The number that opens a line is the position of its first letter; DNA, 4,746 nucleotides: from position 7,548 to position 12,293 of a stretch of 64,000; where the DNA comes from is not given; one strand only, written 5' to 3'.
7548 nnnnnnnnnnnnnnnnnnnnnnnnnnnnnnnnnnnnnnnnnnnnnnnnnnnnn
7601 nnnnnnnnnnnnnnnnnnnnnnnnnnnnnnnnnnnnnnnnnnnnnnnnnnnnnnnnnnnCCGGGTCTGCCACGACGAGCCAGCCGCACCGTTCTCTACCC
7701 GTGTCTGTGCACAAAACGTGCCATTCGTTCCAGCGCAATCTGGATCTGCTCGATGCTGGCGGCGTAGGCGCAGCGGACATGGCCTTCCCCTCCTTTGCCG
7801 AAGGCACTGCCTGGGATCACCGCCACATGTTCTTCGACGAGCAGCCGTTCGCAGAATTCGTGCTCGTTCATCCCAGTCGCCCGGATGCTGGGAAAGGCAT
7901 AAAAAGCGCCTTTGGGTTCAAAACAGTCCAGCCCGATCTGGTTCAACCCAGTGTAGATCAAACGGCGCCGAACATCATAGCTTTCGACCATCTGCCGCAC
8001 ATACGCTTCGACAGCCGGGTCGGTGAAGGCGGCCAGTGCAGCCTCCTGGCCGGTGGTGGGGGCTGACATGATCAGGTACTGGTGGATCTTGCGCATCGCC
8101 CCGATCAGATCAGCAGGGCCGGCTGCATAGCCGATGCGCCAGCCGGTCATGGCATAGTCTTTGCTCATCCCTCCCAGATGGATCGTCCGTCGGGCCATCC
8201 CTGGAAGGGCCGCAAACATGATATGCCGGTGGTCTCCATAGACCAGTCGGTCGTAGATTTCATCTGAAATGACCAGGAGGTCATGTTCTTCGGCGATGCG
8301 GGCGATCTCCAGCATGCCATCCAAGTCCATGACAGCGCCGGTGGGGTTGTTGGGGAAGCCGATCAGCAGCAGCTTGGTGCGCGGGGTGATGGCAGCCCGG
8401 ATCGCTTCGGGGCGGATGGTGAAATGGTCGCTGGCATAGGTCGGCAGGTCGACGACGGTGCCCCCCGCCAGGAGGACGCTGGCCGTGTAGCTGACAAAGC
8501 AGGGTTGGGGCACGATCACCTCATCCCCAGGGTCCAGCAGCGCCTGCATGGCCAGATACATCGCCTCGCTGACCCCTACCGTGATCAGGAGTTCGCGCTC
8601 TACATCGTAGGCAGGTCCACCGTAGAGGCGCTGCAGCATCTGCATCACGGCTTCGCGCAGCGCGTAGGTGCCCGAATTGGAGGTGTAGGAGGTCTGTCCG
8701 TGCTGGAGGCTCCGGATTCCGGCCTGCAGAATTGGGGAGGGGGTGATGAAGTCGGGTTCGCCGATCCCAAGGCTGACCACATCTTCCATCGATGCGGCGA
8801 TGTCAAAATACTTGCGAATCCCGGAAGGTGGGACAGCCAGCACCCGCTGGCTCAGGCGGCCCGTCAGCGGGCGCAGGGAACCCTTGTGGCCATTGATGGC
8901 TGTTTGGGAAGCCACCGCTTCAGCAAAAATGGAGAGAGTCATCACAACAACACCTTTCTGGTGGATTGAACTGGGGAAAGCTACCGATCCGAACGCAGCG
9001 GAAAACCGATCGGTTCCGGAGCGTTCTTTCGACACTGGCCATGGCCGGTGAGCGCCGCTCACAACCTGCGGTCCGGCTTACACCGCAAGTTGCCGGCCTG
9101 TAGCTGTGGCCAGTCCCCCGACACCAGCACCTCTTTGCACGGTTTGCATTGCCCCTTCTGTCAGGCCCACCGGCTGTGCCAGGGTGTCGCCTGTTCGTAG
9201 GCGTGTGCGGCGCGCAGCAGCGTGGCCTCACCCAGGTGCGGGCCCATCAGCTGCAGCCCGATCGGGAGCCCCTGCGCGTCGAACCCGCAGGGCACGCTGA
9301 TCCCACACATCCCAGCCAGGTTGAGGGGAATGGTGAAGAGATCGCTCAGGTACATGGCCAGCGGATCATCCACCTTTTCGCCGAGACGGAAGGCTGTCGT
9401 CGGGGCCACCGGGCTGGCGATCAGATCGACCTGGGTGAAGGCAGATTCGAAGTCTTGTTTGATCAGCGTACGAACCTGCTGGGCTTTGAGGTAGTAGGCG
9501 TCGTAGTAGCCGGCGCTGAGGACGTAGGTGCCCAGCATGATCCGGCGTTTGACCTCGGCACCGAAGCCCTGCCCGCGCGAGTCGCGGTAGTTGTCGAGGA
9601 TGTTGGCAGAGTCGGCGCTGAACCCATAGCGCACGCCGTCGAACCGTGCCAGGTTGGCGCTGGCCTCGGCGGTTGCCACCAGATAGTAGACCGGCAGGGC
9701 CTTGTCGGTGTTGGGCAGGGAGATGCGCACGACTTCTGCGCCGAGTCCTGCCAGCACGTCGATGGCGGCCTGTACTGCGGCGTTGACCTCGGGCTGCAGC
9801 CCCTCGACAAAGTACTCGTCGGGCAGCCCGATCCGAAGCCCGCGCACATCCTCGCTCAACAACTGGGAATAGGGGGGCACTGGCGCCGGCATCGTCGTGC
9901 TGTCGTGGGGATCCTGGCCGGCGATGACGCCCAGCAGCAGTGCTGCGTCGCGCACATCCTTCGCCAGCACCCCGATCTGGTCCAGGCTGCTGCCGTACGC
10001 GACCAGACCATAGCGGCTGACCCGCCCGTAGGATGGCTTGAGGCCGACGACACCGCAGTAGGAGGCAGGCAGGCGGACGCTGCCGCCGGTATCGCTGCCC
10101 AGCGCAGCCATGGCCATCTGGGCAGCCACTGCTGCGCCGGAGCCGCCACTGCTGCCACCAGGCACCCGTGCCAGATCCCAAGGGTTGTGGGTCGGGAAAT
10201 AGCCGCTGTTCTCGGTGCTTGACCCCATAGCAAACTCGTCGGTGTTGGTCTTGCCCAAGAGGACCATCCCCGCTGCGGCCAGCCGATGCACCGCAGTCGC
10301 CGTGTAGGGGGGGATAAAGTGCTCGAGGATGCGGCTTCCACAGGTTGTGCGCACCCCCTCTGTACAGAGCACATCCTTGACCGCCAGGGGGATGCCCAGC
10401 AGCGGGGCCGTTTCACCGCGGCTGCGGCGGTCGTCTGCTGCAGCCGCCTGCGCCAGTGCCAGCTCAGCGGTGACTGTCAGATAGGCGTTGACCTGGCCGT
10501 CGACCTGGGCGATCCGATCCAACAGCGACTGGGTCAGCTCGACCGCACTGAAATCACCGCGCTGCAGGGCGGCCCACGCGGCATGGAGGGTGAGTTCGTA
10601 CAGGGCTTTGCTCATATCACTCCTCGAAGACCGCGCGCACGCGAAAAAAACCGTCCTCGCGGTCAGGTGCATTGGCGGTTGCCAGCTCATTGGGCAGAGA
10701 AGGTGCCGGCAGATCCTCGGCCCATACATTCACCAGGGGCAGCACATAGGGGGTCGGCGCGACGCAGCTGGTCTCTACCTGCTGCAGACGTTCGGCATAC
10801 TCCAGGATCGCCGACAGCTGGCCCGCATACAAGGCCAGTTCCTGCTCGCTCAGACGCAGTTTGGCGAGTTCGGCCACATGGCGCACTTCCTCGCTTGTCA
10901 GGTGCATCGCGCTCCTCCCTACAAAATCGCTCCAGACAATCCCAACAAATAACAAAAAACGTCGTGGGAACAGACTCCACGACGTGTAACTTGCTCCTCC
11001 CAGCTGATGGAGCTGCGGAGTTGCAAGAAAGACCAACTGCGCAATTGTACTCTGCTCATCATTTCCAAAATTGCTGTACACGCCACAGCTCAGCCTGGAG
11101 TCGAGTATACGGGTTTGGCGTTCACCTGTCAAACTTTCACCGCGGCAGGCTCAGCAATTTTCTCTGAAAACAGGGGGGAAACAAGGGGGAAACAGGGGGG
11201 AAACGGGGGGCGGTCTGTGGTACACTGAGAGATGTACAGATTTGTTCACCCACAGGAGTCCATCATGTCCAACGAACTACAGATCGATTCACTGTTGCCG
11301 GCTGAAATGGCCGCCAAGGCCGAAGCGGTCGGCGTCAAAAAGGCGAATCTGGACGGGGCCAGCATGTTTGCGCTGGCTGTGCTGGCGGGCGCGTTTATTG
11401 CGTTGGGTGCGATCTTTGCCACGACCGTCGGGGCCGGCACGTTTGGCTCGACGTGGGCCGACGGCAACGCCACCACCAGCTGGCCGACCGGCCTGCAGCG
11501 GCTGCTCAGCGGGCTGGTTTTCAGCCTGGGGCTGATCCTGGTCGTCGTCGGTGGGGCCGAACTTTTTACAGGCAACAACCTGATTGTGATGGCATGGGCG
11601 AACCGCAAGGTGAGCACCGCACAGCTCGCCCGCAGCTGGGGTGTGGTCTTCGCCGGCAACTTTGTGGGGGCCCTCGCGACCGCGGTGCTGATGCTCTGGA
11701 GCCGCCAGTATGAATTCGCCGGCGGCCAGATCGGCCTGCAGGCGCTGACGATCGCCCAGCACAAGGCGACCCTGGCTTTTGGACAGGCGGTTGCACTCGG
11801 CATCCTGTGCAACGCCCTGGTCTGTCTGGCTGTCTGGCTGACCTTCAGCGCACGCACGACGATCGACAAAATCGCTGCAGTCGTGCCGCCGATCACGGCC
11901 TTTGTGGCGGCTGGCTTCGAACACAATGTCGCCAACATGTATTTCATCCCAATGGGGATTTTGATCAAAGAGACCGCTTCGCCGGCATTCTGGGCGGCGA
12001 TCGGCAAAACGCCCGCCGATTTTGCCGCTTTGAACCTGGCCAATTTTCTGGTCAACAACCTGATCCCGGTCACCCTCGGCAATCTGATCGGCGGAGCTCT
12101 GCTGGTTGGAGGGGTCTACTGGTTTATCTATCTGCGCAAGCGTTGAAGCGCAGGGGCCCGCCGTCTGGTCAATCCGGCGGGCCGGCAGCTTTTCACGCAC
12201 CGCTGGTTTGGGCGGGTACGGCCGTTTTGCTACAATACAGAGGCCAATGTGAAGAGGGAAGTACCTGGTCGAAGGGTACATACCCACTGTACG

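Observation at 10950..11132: Unassigned terminator/antiterminator switch in the gatCA leader (candidate new riboswitch)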

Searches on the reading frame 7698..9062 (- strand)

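Call 47: search_protein_families(library=pfam, proteins=[window:7698-9062:-])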
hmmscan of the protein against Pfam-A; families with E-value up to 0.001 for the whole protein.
window:7698-9062:- (455 aa): 5 families
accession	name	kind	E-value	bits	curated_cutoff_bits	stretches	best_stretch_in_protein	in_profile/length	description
PF00155.27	Aminotran_1_2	-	4.1e-72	243.8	19.7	1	94-446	2-360/361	Aminotransferase class I and II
PF01041.23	DegT_DnrJ_EryC1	-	4.4e-12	46.3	19.8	1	165-267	49-145/360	DegT/DnrJ/EryC1/StrS aminotransferase family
PF01053.26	Cys_Met_Meta_PP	-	8.8e-09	34.8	27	1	158-268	71-174/381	Cys/Met metabolism PLP-dependent enzyme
PF00266.25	Aminotran_5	-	9.1e-06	25.3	21.5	1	155-265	61-173/371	Aminotransferase class-V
PF01212.27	Beta_elim_lyase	-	1.5e-05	24.9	27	1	119-267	21-168/288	Beta-eliminating lyase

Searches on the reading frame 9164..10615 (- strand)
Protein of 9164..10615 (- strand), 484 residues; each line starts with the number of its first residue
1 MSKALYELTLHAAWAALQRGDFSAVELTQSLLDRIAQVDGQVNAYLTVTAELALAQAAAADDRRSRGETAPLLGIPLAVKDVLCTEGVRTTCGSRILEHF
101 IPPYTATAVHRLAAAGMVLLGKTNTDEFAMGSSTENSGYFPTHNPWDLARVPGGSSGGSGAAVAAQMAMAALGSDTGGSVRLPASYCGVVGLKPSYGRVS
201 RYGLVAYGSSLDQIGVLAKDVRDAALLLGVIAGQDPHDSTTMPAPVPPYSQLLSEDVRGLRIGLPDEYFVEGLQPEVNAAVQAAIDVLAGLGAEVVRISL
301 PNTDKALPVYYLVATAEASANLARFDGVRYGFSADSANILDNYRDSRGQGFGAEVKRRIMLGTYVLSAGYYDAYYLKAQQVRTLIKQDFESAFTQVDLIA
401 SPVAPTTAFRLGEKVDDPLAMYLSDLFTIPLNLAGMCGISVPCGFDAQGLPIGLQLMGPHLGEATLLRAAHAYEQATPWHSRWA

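Call 47: search_protein_families(library=pfam, proteins=[window:9164-10615:-])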
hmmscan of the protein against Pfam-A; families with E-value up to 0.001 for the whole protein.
window:9164-10615:- (484 aa): 1 family
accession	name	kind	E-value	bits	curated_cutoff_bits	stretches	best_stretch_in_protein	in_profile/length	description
PF01425.27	Amidase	-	7e-164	546.5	27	1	26-467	1-445/445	Amidase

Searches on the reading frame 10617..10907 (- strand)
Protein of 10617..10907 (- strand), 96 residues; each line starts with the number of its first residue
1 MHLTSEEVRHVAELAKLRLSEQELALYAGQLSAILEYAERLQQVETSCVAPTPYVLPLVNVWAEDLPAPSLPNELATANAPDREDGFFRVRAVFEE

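Call 15: find_related_loci(query=window:10617-10907:-, collection=genome_contigs, flank=1500)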
Query window:10617-10907:- (96 aa) in genome_contigs; peptide patterns used: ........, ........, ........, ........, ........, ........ (x = any residue, [..] = any of these).
265 stretches matched a pattern; 36 encode a relative of the query (tblastn E <= 1e-3); 36 distinct loci.
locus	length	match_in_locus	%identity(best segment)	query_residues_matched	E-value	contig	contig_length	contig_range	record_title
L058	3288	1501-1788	95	1-96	1e-57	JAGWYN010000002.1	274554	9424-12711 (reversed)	MAG: Chloroflexota bacterium isolate REEB491 contig-150_11, whole genome shotgun sequence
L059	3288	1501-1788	93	1-96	2e-55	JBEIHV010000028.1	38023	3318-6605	MAG: Caldilineaceae bacterium isolate Sample-102-S76-bin-44 Sample_102_S76-bin_44-k141_2568298, whole genome shotgun seq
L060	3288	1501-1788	78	1-96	1e-45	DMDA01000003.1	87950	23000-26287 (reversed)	MAG TPA_asm: Chloroflexi bacterium isolate UBA9854 contig_45, whole genome shotgun sequence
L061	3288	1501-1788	67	1-96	1e-35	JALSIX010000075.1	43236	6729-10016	MAG: Caldilineaceae bacterium isolate 354-166_metabat2_scaf2bin.054 354-166_scaffold_299_c1, whole genome shotgun sequen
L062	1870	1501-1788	63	1-96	8e-33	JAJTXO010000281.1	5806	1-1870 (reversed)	MAG: Caldilineales bacterium isolate DTUCFX11 281-Genome36, whole genome shotgun sequence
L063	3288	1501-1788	60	1-96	3e-32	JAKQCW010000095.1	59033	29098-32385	MAG: Chloroflexota bacterium isolate USDE_maxbin.019 k141_1139942, whole genome shotgun sequence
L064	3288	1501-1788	61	1-96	4e-32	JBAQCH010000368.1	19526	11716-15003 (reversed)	MAG: Anaerolineae bacterium isolate MFD10570_ilm_asm_bin10 k127_36234, whole genome shotgun sequence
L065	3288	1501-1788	59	1-96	5e-32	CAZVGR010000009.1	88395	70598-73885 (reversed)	MAG TPA_asm: uncultured Anaerolinea sp. isolate SRP304446_co1_50 genome assembly, contig: NODE_139_length_88395_cov_21.0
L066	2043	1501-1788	60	1-96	1e-31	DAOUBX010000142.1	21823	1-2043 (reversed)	MAG TPA_asm: Anaerolineales bacterium isolate H71_756 k91_1820643, whole genome shotgun sequence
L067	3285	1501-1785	57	1-95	1e-27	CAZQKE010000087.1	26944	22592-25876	MAG TPA_asm: uncultured Anaerolineaceae bacterium isolate binchicken_co219_462 genome assembly, contig: k141_218005, who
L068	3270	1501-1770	54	1-90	1e-27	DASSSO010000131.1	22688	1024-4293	MAG TPA_asm: Gaiellaceae bacterium isolate SMAG_U517 k141_4826, whole genome shotgun sequence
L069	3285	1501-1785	57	1-95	3e-27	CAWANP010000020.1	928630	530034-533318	MAG: uncultured Chloroflexia bacterium isolate MFD03804.bin.1.93 genome assembly, contig: contig_8142, whole genome shot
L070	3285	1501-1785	48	2-96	1e-24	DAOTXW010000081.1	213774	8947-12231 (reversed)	MAG TPA_asm: Anaerolineae bacterium isolate H21_280 k133_1217121, whole genome shotgun sequence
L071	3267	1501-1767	48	2-90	5e-23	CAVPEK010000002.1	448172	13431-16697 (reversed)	MAG: uncultured Thermoleophilia bacterium isolate MFD10113.bin.2.39 genome assembly, contig: contig_13461, whole genome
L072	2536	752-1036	51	1-95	6e-22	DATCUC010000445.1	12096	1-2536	MAG TPA_asm: Anaerolineaceae bacterium isolate SMAG_U7347 k141_81308, whole genome shotgun sequence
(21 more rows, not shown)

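Call 47: search_protein_families(library=pfam, proteins=[window:10620-10907:-])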
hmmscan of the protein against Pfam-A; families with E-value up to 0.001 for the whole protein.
window:10620-10907:- (96 aa): 1 family
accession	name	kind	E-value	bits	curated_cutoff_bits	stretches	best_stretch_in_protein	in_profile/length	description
PF02686.20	GatC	-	1.1e-18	67.7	23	1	19-90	1-66/66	Glu-tRNAGln amidotransferase C subunit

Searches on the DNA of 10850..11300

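Call 4: search_rna_families(source=window, start=10850, end=11300, threshold=evalue, max_evalue=10, show_alignments=3)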
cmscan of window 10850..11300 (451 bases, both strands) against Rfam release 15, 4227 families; matches with E-value up to 10: 4.
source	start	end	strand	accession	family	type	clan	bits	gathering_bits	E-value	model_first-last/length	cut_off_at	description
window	11163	11266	-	RF01974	H19_3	Gene; lncRNA;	-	13.7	46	3.3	1-116/116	no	H19 conserved region 3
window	10949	11039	+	RF00516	ylbH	Cis-reg; leader;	-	12.9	50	2.9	1-122/122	no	ylbH leader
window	11160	11218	-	RF02174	SMAD5-AS1_2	Gene; lncRNA;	-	8.6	50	9.2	1-129/129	no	SMAD5 antisense RNA 1 conserved region 2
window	10931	11195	+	RF02042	HOTTIP_3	Gene; lncRNA;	-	7.1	50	2.1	78-353/353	no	HOXA transcript at the distal tip, conserved region 3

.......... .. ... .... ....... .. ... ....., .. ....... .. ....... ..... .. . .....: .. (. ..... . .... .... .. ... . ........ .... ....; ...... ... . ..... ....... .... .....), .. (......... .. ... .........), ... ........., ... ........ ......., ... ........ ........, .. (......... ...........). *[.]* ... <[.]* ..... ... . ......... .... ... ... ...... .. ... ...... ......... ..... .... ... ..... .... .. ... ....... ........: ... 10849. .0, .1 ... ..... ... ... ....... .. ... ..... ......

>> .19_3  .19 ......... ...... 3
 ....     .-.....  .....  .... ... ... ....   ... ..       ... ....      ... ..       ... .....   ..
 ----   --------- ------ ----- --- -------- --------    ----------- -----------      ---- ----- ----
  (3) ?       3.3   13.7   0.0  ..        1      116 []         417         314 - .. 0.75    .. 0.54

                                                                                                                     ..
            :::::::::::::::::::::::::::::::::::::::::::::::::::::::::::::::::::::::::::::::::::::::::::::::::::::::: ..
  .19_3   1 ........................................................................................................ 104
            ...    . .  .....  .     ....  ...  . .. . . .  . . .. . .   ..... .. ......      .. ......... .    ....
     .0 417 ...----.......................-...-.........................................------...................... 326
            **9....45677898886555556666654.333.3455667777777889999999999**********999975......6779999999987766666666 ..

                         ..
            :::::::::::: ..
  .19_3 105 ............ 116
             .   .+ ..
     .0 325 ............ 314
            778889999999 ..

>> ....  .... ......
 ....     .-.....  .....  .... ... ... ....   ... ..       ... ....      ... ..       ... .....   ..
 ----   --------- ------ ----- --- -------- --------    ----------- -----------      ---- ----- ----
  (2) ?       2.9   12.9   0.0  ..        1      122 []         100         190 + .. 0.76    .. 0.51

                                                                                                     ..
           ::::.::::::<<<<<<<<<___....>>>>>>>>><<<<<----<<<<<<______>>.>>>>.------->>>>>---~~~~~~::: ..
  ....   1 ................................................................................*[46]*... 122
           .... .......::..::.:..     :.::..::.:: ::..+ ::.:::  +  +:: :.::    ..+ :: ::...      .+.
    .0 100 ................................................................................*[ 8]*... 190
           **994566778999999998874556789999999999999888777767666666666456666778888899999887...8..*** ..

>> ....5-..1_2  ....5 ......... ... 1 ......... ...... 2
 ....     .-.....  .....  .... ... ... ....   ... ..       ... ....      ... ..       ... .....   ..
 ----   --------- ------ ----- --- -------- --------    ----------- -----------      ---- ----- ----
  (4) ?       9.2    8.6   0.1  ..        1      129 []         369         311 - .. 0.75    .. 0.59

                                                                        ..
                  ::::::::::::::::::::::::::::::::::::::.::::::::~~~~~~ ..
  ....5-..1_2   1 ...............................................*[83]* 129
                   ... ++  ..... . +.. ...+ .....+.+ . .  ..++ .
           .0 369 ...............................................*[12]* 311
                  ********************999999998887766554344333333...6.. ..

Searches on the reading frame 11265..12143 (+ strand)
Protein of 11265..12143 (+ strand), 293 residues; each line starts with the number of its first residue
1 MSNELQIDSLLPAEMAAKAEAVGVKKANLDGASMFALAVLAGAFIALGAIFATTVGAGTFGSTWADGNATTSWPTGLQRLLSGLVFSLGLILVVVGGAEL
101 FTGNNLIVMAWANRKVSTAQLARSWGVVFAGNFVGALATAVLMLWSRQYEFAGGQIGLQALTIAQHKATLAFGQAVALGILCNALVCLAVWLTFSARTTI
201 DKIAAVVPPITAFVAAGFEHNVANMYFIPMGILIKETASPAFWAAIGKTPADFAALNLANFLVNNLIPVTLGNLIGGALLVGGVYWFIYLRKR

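Call 47: search_protein_families(library=pfam, proteins=[window:11265-12143:+])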
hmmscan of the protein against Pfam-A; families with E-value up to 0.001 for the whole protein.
window:11265-12143:+ (293 aa): 1 family
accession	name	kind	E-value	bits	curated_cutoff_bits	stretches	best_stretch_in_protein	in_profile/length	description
PF01226.23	Form_Nir_trans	-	3.9e-76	256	34.6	1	14-287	1-240/240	Formate/nitrite transporter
